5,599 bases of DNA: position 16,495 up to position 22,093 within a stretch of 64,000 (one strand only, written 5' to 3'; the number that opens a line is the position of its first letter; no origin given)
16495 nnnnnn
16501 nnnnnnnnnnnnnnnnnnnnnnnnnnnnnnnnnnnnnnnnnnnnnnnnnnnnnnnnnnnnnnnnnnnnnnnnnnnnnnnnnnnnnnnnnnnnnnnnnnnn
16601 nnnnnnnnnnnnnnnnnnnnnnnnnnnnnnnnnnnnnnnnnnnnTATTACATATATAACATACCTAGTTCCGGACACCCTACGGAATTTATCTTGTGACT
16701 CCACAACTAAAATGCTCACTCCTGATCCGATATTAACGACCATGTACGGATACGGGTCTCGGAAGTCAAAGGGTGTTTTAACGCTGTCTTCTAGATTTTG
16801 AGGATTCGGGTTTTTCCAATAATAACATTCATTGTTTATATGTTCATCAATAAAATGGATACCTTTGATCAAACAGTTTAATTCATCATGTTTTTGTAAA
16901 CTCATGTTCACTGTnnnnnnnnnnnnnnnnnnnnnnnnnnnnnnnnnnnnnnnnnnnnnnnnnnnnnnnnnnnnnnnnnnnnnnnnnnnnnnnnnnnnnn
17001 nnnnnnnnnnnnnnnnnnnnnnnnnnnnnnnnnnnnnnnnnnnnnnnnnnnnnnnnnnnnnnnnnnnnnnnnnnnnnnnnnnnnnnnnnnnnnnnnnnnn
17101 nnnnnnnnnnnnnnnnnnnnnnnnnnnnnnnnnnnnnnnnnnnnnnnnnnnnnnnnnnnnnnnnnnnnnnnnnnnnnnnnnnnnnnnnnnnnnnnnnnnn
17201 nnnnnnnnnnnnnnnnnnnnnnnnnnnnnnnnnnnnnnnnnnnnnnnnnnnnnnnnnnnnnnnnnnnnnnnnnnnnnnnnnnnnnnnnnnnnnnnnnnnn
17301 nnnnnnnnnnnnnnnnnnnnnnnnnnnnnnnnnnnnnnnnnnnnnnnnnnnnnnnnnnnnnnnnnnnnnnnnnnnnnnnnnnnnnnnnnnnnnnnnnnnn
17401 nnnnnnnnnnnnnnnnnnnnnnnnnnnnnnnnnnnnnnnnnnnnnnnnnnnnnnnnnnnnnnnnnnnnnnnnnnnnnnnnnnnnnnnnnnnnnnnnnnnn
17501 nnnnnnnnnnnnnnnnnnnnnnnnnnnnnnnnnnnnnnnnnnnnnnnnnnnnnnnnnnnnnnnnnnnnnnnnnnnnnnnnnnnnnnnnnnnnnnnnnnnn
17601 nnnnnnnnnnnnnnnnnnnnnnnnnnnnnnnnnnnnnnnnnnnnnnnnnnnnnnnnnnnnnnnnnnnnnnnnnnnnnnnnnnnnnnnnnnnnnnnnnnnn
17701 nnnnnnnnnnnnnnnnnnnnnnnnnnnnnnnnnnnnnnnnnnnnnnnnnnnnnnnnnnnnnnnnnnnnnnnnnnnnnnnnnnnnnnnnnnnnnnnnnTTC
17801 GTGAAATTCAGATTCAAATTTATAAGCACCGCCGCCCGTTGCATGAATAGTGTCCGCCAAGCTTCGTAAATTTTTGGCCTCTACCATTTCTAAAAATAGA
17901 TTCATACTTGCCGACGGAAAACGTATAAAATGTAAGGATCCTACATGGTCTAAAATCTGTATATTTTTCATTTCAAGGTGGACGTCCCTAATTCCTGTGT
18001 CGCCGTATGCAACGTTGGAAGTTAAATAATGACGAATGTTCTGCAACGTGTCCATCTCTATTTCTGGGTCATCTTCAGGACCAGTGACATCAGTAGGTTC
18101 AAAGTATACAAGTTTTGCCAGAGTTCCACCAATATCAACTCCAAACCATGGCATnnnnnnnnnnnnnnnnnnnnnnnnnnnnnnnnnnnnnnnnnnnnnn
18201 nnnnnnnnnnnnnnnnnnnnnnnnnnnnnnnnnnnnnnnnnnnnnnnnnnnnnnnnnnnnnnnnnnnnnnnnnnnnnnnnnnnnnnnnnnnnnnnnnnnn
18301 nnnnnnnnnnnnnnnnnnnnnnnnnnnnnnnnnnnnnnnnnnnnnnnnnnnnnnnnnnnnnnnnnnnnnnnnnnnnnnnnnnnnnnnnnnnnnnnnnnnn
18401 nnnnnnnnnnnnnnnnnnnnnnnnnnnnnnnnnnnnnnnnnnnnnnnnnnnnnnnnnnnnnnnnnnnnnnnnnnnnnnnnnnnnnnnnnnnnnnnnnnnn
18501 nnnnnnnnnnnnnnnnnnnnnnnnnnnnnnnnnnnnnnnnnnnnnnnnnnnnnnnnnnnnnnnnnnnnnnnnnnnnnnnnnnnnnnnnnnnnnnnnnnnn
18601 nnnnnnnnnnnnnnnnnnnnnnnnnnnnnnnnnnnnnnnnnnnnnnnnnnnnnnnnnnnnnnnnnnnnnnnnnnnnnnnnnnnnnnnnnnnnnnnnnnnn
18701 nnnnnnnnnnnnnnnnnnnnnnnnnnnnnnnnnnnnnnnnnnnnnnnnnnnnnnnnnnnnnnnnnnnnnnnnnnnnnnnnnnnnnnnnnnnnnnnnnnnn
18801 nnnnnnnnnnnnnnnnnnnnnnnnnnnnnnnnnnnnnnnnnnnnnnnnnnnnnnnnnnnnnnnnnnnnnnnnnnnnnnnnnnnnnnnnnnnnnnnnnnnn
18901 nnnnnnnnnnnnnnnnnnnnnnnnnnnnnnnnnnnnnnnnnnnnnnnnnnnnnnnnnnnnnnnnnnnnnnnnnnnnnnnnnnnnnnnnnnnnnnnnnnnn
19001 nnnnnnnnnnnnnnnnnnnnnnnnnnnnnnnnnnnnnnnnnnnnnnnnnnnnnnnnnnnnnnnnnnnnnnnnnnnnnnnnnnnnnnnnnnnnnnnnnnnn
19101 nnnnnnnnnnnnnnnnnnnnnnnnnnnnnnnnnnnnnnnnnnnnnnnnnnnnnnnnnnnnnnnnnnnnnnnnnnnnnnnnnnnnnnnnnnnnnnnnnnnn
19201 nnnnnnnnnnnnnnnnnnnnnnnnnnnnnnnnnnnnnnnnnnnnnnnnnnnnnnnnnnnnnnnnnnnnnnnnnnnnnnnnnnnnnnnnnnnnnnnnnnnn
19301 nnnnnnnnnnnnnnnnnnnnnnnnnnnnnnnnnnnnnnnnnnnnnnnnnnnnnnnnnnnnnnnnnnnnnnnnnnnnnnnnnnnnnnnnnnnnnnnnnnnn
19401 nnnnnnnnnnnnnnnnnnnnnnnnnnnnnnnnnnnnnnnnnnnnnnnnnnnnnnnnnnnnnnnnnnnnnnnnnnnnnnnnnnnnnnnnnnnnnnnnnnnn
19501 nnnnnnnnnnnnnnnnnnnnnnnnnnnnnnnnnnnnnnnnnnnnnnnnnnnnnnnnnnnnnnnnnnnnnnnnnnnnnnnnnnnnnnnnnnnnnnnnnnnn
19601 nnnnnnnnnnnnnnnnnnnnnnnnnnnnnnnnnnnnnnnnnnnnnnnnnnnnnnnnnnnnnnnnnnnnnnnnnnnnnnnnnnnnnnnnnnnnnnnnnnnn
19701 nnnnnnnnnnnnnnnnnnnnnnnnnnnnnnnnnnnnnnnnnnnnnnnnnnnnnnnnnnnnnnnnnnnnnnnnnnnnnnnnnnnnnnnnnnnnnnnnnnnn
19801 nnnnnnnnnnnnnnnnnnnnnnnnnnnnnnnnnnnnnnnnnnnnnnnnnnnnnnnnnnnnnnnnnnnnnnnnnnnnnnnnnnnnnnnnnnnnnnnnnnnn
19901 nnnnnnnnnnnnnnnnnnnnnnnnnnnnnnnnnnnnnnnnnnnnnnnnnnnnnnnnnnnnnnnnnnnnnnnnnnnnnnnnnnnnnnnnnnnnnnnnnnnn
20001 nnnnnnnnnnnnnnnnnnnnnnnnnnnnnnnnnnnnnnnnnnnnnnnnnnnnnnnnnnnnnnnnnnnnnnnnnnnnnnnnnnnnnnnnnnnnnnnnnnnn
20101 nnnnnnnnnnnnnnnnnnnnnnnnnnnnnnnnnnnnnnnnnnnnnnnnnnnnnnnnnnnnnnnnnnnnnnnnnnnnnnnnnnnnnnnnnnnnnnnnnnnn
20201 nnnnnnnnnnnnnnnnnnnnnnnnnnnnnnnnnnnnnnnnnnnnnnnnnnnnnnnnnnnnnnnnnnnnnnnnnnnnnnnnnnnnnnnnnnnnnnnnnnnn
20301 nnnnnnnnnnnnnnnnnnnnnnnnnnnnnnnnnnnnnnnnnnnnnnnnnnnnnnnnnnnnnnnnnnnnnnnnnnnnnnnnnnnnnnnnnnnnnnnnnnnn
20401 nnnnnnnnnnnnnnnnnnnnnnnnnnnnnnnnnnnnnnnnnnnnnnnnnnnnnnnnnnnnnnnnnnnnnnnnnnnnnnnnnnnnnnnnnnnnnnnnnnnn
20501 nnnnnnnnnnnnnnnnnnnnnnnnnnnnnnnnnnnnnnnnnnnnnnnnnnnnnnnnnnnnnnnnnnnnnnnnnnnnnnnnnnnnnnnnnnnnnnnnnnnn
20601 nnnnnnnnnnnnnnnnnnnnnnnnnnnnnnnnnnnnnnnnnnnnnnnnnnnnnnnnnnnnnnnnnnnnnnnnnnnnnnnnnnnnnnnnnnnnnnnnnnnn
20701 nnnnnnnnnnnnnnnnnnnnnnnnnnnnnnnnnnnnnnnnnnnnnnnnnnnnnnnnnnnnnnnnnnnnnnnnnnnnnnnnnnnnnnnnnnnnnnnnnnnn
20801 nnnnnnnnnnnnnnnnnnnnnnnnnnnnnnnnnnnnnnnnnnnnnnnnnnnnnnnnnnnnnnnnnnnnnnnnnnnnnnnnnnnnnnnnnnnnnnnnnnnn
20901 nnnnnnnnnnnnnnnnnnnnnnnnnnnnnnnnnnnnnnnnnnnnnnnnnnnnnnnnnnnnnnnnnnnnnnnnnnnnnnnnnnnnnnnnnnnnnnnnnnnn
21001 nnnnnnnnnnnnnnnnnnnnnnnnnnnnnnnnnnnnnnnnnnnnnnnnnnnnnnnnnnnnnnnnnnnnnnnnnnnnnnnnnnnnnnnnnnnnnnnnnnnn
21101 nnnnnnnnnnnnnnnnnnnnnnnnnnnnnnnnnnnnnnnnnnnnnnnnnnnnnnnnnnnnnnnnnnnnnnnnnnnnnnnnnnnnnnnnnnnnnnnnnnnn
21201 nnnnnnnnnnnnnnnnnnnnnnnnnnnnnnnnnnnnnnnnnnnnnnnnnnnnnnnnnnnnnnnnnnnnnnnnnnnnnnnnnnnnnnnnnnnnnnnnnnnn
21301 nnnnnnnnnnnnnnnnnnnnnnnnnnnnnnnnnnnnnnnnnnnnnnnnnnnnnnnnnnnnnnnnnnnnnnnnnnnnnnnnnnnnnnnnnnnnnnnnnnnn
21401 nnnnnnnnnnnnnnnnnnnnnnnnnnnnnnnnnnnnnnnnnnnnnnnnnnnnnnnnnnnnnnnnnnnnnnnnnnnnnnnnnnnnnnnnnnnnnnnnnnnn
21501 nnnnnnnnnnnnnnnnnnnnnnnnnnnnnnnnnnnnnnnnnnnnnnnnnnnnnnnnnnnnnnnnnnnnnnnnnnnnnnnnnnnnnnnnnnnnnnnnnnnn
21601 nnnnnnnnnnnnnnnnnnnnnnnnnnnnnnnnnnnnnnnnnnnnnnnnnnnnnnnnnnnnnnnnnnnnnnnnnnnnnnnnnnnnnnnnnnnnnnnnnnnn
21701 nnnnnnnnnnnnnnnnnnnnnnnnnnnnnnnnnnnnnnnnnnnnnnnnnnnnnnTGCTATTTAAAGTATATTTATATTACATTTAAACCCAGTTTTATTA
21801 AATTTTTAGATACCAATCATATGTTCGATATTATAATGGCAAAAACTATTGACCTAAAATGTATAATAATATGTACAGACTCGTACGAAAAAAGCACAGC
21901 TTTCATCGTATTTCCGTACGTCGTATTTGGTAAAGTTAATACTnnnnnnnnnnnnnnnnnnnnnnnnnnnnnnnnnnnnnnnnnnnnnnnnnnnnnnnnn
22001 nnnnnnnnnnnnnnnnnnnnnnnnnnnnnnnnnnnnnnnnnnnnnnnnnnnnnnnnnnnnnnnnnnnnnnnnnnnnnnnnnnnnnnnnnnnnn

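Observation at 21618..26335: Two adjacent foldback-type transposable elements of about 2.3 kb each, with arms built from short tandem subrepeats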

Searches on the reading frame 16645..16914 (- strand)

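Call 58: search_protein_families(library=pfam, proteins=[window:16645-16914:-], max_evalue=0.01)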
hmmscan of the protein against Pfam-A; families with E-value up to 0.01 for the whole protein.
window:16645-16914:- (90 aa): 1 family
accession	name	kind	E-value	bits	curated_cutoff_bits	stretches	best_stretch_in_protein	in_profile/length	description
PF03630.20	Fumble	-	3.6e-25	89.3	28.5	1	2-84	99-176/334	Fumble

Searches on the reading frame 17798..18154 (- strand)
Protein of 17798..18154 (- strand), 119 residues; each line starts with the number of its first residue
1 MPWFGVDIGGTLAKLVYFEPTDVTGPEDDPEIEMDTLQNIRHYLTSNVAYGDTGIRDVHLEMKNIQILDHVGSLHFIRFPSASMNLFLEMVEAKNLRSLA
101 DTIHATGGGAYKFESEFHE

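Call 15: find_homologous_proteins(query=window:17798-18154:-)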
Query seq(119 aa) (119 aa): 402 proteins with E <= 0.001 among 416 candidates; the best 120 are listed.
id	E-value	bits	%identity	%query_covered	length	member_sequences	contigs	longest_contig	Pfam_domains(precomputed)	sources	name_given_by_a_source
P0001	2.5e-51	191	71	100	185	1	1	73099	PF03630.21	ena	-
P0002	4.2e-43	164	63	99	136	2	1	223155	PF03630.21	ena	-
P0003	8.4e-43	163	64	100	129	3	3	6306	PF03630.21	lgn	-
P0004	3.8e-42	161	61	100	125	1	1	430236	PF03630.21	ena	-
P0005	1.3e-41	159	61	100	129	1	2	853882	PF03630.21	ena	-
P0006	3.1e-40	155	61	98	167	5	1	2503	PF03630.21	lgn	-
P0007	3.2e-40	155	61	97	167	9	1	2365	PF03630.21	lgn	-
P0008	3.4e-40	155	61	98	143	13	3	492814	PF03630.21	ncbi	-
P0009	3.5e-40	155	62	100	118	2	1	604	PF03630.21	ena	-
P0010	5.2e-40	154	65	98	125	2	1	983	PF03630.21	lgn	-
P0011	6.5e-40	154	61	98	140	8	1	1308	PF03630.21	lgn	-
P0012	6.6e-40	154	61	98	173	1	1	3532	PF03630.21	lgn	-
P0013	8.0e-40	153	60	100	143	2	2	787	PF03630.21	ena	-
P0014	8.7e-40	153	60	97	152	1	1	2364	PF03630.21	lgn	-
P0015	9.0e-40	153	60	100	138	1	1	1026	PF03630.21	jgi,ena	-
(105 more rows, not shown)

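Call 17: find_encoding_contigs(protein=P0001, flank=1000, max_places=2)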
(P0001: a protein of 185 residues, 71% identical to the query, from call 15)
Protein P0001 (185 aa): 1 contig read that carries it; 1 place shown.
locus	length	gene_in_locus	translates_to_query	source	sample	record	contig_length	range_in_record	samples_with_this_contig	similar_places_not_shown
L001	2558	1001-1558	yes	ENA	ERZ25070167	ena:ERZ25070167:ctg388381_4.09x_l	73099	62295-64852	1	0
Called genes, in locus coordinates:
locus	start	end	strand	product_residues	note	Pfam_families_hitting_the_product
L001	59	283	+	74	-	-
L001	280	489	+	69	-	-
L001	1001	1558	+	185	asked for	PF03630:Fumble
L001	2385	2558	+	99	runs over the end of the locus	PF03630:Fumble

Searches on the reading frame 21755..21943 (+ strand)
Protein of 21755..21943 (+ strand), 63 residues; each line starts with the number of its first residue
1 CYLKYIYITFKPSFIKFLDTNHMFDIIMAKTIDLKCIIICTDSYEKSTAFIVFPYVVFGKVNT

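Call 36: search_protein_families(library=pfam, proteins=[window:21755-21943:+], max_evalue=1)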
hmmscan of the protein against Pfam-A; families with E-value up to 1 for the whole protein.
window:21755-21943:+ (63 aa): 2 families
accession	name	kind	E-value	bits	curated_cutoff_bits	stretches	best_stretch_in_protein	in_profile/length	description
PF24359.1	DUF7515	-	0.078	13.6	27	1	12-33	48-70/85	Domain of unknown function (DUF7515)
PF13774.12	Longin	-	0.1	12.9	26.2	1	20-50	21-49/84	Regulated-SNARE-like domain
